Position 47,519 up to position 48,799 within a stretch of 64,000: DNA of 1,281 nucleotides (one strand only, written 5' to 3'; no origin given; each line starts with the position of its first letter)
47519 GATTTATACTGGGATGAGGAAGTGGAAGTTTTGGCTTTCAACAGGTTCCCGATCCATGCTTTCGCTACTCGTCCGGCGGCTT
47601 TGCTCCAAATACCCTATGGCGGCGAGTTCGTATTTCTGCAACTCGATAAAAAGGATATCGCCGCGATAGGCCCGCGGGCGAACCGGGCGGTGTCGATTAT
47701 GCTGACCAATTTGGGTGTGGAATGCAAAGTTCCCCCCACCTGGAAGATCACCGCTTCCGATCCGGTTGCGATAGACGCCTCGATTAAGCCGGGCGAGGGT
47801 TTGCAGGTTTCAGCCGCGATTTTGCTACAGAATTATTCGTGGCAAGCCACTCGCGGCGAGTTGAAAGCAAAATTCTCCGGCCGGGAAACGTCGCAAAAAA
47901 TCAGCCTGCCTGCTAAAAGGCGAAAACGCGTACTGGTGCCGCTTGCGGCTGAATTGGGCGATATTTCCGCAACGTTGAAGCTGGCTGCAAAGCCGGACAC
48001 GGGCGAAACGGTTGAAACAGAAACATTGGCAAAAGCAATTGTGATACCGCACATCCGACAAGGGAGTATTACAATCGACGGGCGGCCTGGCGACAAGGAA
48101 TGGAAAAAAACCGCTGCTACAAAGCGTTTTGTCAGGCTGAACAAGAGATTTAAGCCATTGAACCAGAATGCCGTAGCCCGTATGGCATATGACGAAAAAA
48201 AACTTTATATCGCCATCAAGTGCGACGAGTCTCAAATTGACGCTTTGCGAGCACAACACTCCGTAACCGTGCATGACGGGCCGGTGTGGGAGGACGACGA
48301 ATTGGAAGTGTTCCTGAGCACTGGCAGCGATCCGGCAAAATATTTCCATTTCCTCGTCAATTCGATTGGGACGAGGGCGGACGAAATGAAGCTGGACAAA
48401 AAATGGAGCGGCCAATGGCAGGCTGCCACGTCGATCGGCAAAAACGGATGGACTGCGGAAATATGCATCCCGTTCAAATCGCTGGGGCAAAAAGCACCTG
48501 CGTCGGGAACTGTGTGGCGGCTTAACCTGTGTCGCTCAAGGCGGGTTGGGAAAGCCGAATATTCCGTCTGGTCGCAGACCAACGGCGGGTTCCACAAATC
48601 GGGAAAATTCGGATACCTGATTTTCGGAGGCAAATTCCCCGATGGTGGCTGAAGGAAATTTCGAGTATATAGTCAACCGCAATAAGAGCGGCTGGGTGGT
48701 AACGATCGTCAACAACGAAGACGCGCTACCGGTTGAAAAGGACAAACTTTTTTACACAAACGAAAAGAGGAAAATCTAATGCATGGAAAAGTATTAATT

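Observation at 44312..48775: GH2 enzyme that appears to have captured a CBM9-like module; a 40-codon relic of a deleted family-A gene sits right after its stop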

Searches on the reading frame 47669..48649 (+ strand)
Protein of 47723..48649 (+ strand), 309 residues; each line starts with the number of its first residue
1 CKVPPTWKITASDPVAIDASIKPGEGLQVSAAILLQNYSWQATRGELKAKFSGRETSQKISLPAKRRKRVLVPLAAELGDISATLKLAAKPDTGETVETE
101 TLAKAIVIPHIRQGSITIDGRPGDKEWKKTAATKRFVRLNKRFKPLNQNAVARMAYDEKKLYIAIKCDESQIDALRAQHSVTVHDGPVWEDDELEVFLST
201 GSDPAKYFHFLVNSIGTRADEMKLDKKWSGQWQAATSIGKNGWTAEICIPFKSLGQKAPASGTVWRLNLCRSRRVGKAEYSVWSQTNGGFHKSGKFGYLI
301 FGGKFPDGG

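Call 18: find_homologous_proteins(query=window:47723-48649:+, max_evalue=0.00001)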
Query seq(309 aa) (309 aa): 1 proteins with E <= 0.00001 among 3319 candidates.
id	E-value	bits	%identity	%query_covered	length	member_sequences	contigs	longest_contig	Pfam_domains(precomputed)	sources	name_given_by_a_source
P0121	1.1e-10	59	30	61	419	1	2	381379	PF06452.17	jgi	jgi:Carbohydrate family 9 binding domain-like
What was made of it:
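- Tried and rejected: It returned one weak hit and missed even the query itself (call 18).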

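Call 25: search_protein_representatives(protein=window:47723-48649:+)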
Query: 309 residues. Proteins with E-value up to 0.001 (for the whole library): 13387; up to 1e-10: 4909; up to 1e-30: 90. The best 150 are listed.
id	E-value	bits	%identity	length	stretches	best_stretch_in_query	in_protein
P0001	7.6e-206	698.7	100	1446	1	1-309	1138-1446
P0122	2.0e-41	158.7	33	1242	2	103-306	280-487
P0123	2.4e-41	158.4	43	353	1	95-306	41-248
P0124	1.7e-39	152.4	34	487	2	115-302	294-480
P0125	2.1e-39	152.1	42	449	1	117-301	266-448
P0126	2.1e-39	152.0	50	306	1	151-304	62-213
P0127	2.2e-39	152.0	33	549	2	100-303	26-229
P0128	2.7e-39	151.7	42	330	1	117-302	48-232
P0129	5.2e-39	150.7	32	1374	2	91-299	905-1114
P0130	1.3e-38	149.5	42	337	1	115-301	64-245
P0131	1.6e-38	149.1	42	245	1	113-301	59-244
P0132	5.4e-38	147.4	41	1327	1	113-302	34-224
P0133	1.7e-37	145.8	33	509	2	105-301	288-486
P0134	2.4e-37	145.3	44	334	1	116-301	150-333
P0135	8.8e-37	143.4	46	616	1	117-301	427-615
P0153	3.4e-34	134.9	35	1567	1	67-302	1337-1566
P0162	1.4e-33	132.9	38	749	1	81-290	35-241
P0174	6.2e-33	130.8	38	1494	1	93-301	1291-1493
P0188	4.8e-32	127.9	42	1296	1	116-301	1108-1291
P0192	1.1e-31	126.7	36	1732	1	35-301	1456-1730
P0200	2.0e-31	125.8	42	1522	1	110-301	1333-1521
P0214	1.4e-30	123.1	40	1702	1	114-301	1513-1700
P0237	7.0e-30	120.8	39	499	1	117-303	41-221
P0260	2.1e-29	119.2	46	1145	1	154-304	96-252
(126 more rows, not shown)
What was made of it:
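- Tried and rejected: The exhaustive HMMER search replaced it (call 25).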

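Call 27: search_protein_families(library=pfam, proteins=[P0153, P0192, P0174, P0200, P0214, P0188], max_evalue=0.001)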
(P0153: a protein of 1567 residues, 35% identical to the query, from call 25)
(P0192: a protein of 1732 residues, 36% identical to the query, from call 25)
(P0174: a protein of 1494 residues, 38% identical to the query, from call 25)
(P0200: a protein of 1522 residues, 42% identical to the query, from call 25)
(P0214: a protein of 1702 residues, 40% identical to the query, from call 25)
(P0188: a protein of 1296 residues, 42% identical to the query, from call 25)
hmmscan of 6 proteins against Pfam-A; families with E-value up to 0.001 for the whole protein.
P0153 (1567 aa): 5 families
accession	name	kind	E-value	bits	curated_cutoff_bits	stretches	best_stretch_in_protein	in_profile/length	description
PF02018.23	CBM_4_9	-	5.6e-15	56.4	25.9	1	914-1044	3-125/136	Carbohydrate binding domain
PF10633.15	NPCBM_assoc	-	5.6e-13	49.3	24.4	2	1288-1350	4-68/78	NPCBM-associated, NEW3 domain of alpha-galactosidase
PF06452.16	CBM9_1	-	6.7e-06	26.5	23.4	1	1419-1562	35-179/185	Carbohydrate family 9 binding domain-like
PF23619.1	Ig_VWA7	-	0.00017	22.2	27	0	1288-1349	15-75/104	VWA7 Ig-like domain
PF16011.10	CBM9_2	-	0.00066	19.9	25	0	1430-1506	44-117/199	Carbohydrate-binding family 9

P0192 (1732 aa): 4 families
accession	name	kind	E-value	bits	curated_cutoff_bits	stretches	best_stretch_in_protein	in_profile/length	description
PF06452.16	CBM9_1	-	1.4e-16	61.4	23.4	1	1550-1730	1-182/185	Carbohydrate family 9 binding domain-like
PF21254.3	AGA-YXIM_GBD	-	8.2e-12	45.6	27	1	741-817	3-83/138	Beta-agarase/YXIM esterase-like, galactose-binding domain-like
PF10633.15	NPCBM_assoc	-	9.1e-07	29.4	24.4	1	1463-1516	21-74/78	NPCBM-associated, NEW3 domain of alpha-galactosidase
PF16011.10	CBM9_2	-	0.00097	19.4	25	0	1582-1657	32-103/199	Carbohydrate-binding family 9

P0174 (1494 aa): 6 families
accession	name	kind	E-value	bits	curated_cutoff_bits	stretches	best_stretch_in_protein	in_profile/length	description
PF13360.13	PQQ_2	-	1.9e-32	113.2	27.6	2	23-182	16-143/233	Outer membrane protein assembly factor BamB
PF13570.13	Beta-prop_ACSF4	-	3.4e-13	50.1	133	1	52-124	60-133/329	Beta-alanine-activating enzyme, beta-propeller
PF01011.28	PQQ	-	9.5e-11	41.5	26.7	0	898-973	498-578/595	Glucose/ethanol/alcohol dehydrogenase, beta-propeller domain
PF06452.16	CBM9_1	-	1.4e-09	38.5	23.4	1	1316-1463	2-146/185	Carbohydrate family 9 binding domain-like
PF10633.15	NPCBM_assoc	-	1.1e-06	29.1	24.4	0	1120-1187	4-73/78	NPCBM-associated, NEW3 domain of alpha-galactosidase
PF16011.10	CBM9_2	-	0.00084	19.6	25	0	1370-1438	52-119/199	Carbohydrate-binding family 9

P0200 (1522 aa): 9 families
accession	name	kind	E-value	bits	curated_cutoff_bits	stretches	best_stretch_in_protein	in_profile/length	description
PF13320.12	GH123_cat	-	4.8e-19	69.3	23.1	1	846-1039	139-323/324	Glycoside hydrolase 123, catalytic domain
PF02018.23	CBM_4_9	-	5.3e-14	53.2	25.9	2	331-465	2-131/136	Carbohydrate binding domain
PF22680.2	Glyco_hydro_123_N_2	-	4.9e-12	46.3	27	1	628-741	21-141/142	Glycoside hydrolase 123 N-terminal domain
PF19543.5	GH123_N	-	2.1e-11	42.9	22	1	611-758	176-307/969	Glycoside hydrolase 123, N-terminal domain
PF06452.16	CBM9_1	-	9e-09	35.9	23.4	1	1340-1520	1-181/185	Carbohydrate family 9 binding domain-like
PF16011.10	CBM9_2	-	3e-06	27.6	25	1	1374-1460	34-117/199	Carbohydrate-binding family 9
PF10633.15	NPCBM_assoc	-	0.00016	22.2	24.4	0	1227-1299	1-72/78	NPCBM-associated, NEW3 domain of alpha-galactosidase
PF09136.16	Glucodextran_B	-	0.00024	21.4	27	1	502-590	2-76/83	Glucodextranase, domain B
PF22637.2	CBM_4_9_1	-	0.00052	20.7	27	0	188-222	45-79/148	BppA domain 1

P0214 (1702 aa): 4 families
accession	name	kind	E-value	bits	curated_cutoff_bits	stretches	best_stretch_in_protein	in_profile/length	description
PF06452.16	CBM9_1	-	2.3e-15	57.4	23.4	1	1518-1701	2-183/185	Carbohydrate family 9 binding domain-like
PF21254.3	AGA-YXIM_GBD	-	3.6e-09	37.1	27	1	763-890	3-121/138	Beta-agarase/YXIM esterase-like, galactose-binding domain-like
PF16011.10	CBM9_2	-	0.00022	21.4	25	1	1551-1624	34-102/199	Carbohydrate-binding family 9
PF08532.16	Glyco_hydro_42M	-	0.00041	20.4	25.8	0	464-508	54-98/207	Beta-galactosidase trimerisation domain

P0188 (1296 aa): 3 families
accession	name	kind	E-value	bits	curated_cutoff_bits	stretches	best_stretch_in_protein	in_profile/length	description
PF06452.16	CBM9_1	-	4.8e-17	62.9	23.4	1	1110-1292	1-183/185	Carbohydrate family 9 binding domain-like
PF13385.13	Laminin_G_3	-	1.4e-14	54.9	27.6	1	95-256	1-146/151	Concanavalin A-like lectin/glucanases superfamily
PF16011.10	CBM9_2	-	0.00023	21.4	25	0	1143-1291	34-199/199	Carbohydrate-binding family 9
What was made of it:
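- Unrelated enzymes carry them (calls 25, 27).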

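Call 40: find_encoding_contigs(protein=P0237, flank=10000)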
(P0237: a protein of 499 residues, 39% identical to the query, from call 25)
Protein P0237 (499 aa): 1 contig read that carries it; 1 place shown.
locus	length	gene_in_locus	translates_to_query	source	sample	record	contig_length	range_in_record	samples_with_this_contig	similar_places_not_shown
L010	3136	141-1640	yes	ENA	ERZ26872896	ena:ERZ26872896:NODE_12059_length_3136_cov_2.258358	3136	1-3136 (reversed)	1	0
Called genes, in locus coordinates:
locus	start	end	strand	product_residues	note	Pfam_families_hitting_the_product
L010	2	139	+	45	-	?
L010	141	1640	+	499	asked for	PF06452:CBM9_1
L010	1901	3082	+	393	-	-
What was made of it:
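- A related low-coverage population is present in the same sample (call 40).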

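Call 58: predict_structure(alignment_id=A4)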
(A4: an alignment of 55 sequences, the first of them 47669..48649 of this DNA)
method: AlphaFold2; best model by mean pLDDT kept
length: 327 residues; sequences in the alignment: 55
mean_pLDDT: 75.4   pTM: 0.67
mean pLDDT of the five models: 75.4, 74.5, 74.3, 73.5, 72.5
residues with pLDDT >= 90: 179; 70-90: 22; 50-70: 39; < 50: 87
segments of 3 or more residues with pLDDT < 50: 25-99, 103-109
pLDDT, mean of each block of 10 residues (from residue 1): 56 56 49 36 37 36 39 30 36 41 48 60 95 96 92 90 93 98 97 81 93 95 96 97 96 97 98 97 97 96 94 95 65
secondary structure, 60 per line:
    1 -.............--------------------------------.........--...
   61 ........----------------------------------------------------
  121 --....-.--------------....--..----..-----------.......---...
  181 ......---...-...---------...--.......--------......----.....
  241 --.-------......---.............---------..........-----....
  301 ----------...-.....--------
elements in order: H2-14 H47-55 H58-68 E123-126 H143-146 E168-174 E178-186 E211-217 E226-231 E236-240 E251-256 E260-268 H269-272 E282-291 E297-300 E315-319
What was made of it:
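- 47723..48019 (+): Linker of about 100 aa (aa 1138-1236) of unresolved origin. It resembles a NEW3/NPCBM_assoc Ig-like domain only weakly. AlphaFold pLDDT below 50 (call 58).
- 48020..48631 (+): Complete CBM9-fold module, aa 1237-1440. AlphaFold pLDDT above 90, with the last strand GYLIF inside the fold (call 58).
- On CBM9 / PF06452 CBM9_1: AlphaFold pLDDT above 90 for aa 1240-1439 (call 58).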

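Call 60: fold_search(model_id=the predicted structure, library=pdb)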
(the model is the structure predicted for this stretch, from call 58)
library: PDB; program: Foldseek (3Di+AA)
matches with E <= 10: 803; with E <= 0.001: 8
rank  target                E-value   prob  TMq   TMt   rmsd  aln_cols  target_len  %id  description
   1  1i82_A                4.1e-12  1.00  0.46  0.76   3.7       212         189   20  FAMILY 9 CARBOHYDRATE-BINDING MODULE FROM THERMOTOGA MARITIMA XYLANASE 10A WITH CELLOBIOSE (released 2001-06-13)
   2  4jpq_A                4.3e-12  1.00  0.51  0.73   3.8       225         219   18  Crystal structure of a putative carbohydrate-binding protein (BACUNI_03838) from Bacteroides uniformis ATCC 8492 at 2. (released 2013-04-17)
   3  4jpq_B                8.0e-12  1.00  0.50  0.73   3.9       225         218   18  Crystal structure of a putative carbohydrate-binding protein (BACUNI_03838) from Bacteroides uniformis ATCC 8492 at 2. (released 2013-04-17)
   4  7nwn                  1.6e-11  1.00  0.47  0.76   5.2       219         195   17  A carbohydrate binding module family 9 (CBM9) from Caldicellulsiruptor kristjanssonii (released 2021-07-07)
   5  7nwo                  6.3e-11  1.00  0.45  0.73   4.5       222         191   19  A carbohydrate binding module family 9 (CBM9) from Caldicellulosiruptor kristjanssonii in complex with glucose (released 2021-07-07)
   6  2ivf_C                2.4e-05  1.00  0.26  0.38   9.1       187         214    8  Ethylbenzene dehydrogenase from Aromatoleum aromaticum (released 2006-09-14)
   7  7b04_C                1.4e-04  1.00  0.38  0.41   6.9       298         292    9  Structure of Nitrite oxidoreductase (Nxr) from the anammox bacterium Kuenenia stuttgartiensis. (released 2021-07-14)
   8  7b04_O                5.5e-04  1.00  0.33  0.37   7.8       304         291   10  Structure of Nitrite oxidoreductase (Nxr) from the anammox bacterium Kuenenia stuttgartiensis. (released 2021-07-14)
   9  6mdr_a                8.5e-03  0.09  0.11  0.14  18.6       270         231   10  Cryo-EM structure of the Ceru+32/GFP-17 protomer (released 2019-01-23)
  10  6dej_B                1.1e-02  0.08  0.11  0.14  18.1       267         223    9  The structure of HcRed7, a brighter and red-shifted HcRed variant (released 2018-05-23)
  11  6dej_A                1.1e-02  0.08  0.11  0.14  18.5       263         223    9  The structure of HcRed7, a brighter and red-shifted HcRed variant (released 2018-05-23)
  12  7uwv_A                1.2e-02  0.89  0.28  0.19  10.9       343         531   11  CBM74 from Ruminococcus bromii Sas6 with maltodecaose (released 2023-06-14)
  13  7uww_A                1.3e-02  0.94  0.30  0.17  10.5       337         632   10  Sas6 with alpha-cyclodextrin (released 2023-06-14)
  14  4ph8_A                1.3e-02  0.47  0.19  0.32  11.2       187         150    8  Crystal structure of AggA, the major subunit of aggregative adherence fimbriae type I (AAF/I) from the Escherichia col (released 2014-10-01)
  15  8iz3                  1.4e-02  0.06  0.08  0.10  19.3       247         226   10  Single excitation and two emissions pH sensor protein(SITE-pHorin)_pH5.5 (released 2024-10-09)
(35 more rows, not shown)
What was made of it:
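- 48020..48631 (+): Foldseek top hit 1I82_A, the T. maritima Xyn10A CBM9, E 4e-12, TM 0.76 (call 60).
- On CBM9 / PF06452 CBM9_1: Foldseek top hits are 1I82_A and 7NWN (both CBM9), E about 1e-11 to 1e-12, TM 0.73-0.76 (call 60).
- Closest known: CBM9. Same: The predicted fold matches 1I82 with E 4e-12 and TM 0.76 (calls 58, 60).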

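Call 73: list_cluster_members(proteins=[P0123, P0126, P0125, P0128, P0130, P0132, P0200, P0260, P0162, P0135])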
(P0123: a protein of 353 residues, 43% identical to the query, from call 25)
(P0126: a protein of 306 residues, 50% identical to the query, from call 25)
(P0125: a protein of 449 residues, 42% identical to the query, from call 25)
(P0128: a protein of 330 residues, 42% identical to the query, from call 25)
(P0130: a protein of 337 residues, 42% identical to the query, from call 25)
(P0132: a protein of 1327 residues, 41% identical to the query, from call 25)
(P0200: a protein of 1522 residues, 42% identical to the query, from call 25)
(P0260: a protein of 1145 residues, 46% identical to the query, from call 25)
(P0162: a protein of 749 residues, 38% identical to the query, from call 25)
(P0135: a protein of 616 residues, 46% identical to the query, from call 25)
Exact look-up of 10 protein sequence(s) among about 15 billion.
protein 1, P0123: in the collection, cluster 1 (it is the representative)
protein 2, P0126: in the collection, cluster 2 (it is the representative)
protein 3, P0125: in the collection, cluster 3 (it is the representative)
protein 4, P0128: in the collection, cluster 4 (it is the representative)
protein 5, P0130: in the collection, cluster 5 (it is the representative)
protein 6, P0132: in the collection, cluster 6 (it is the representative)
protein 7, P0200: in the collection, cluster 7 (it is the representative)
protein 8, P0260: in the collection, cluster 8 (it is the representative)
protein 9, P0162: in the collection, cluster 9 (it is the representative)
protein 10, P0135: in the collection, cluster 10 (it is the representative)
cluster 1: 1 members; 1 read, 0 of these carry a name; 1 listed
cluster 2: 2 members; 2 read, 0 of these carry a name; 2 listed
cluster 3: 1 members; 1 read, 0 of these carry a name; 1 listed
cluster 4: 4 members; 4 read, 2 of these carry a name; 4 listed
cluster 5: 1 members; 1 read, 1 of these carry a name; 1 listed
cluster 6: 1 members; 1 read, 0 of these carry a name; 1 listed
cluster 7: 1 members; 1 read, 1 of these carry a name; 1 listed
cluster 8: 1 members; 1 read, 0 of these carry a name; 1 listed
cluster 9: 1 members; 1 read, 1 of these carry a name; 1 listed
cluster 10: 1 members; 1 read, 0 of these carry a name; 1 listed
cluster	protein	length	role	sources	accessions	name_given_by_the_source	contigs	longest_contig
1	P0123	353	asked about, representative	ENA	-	-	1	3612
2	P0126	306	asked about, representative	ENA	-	-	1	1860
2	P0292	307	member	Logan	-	-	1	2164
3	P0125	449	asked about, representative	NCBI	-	-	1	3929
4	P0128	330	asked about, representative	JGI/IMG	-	hypothetical protein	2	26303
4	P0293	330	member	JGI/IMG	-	hypothetical protein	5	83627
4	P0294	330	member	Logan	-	-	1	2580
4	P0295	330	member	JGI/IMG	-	-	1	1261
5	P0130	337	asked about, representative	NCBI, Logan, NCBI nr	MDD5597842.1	MAG: carbohydrate binding family 9 domain-containing protein [Victivallaceae bacterium] | carbohydrate binding family 9 domain-containing protein [Victivallaceae bacterium]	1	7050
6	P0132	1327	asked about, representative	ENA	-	-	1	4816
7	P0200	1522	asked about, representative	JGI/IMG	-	hypothetical protein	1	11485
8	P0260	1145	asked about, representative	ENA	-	-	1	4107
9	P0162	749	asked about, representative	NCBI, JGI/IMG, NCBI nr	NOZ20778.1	MAG: carbohydrate binding family 9 domain-containing protein [Planctomycetes bacterium] | carbohydrate binding family 9 domain-containing protein [Planctomycetota bacterium]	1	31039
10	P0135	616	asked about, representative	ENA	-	-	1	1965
